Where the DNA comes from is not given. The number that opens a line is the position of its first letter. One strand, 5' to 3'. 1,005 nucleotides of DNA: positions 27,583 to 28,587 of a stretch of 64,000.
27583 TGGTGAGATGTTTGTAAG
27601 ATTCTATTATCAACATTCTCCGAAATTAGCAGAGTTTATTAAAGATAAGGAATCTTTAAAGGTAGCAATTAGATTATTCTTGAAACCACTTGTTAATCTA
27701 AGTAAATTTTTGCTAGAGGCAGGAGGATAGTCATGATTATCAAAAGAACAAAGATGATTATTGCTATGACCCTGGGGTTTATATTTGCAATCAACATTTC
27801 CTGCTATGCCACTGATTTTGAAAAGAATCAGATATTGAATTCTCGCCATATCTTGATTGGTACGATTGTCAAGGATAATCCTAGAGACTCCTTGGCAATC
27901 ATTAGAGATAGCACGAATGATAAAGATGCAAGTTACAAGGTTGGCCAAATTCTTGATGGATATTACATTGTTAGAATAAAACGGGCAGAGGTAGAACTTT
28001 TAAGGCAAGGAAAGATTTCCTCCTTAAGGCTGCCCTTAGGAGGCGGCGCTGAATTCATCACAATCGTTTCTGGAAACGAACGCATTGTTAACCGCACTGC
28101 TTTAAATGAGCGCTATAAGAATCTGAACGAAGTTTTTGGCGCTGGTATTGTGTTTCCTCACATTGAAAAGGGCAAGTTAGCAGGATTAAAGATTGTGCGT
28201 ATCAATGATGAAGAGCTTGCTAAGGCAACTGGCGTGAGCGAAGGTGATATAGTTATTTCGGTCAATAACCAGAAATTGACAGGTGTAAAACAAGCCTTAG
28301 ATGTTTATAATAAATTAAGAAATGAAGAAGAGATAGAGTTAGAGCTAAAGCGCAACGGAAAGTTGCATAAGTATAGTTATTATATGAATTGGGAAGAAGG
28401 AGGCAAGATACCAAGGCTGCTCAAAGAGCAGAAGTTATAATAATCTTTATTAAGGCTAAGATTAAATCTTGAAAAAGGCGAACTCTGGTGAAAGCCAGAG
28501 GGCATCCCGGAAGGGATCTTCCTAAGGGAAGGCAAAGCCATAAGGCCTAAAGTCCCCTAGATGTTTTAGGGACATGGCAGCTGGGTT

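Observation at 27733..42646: Complete type II secretion system (gspC-like, E, F, G, H, I, J, K, L, M, exeA, gspB-like, secretin) with embedded cargo-like genes and regulator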

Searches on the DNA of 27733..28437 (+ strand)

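Call 78: search_rna_families(sources=[L086, L087, L168, L169, L170, L018, L088, L134], threshold=gathering)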
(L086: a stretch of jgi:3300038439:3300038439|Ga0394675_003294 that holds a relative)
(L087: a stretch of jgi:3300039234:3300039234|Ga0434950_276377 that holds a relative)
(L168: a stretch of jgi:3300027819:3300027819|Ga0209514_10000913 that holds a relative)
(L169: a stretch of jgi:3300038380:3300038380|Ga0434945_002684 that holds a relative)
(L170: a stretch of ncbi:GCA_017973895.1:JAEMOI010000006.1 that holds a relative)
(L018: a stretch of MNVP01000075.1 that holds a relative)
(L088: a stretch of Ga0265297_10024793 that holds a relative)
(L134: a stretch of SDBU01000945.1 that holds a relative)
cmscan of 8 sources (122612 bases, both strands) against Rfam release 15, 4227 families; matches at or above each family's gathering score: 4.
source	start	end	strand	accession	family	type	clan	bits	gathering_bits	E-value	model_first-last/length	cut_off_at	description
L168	9781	9869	+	RF01051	c-di-GMP-I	Cis-reg; riboswitch;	CL00126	58.4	35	1.5e-08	1-87/87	no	c-di-GMP-I riboswitch aptamer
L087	293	390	+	RF01051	c-di-GMP-I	Cis-reg; riboswitch;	CL00126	52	35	5.5e-07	1-87/87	no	c-di-GMP-I riboswitch aptamer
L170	9717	9826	+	RF01051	c-di-GMP-I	Cis-reg; riboswitch;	CL00126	48.5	35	3.9e-06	1-87/87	no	c-di-GMP-I riboswitch aptamer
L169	2512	2635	+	RF01051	c-di-GMP-I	Cis-reg; riboswitch;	CL00126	36.7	35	0.0029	1-87/87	no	c-di-GMP-I riboswitch aptamer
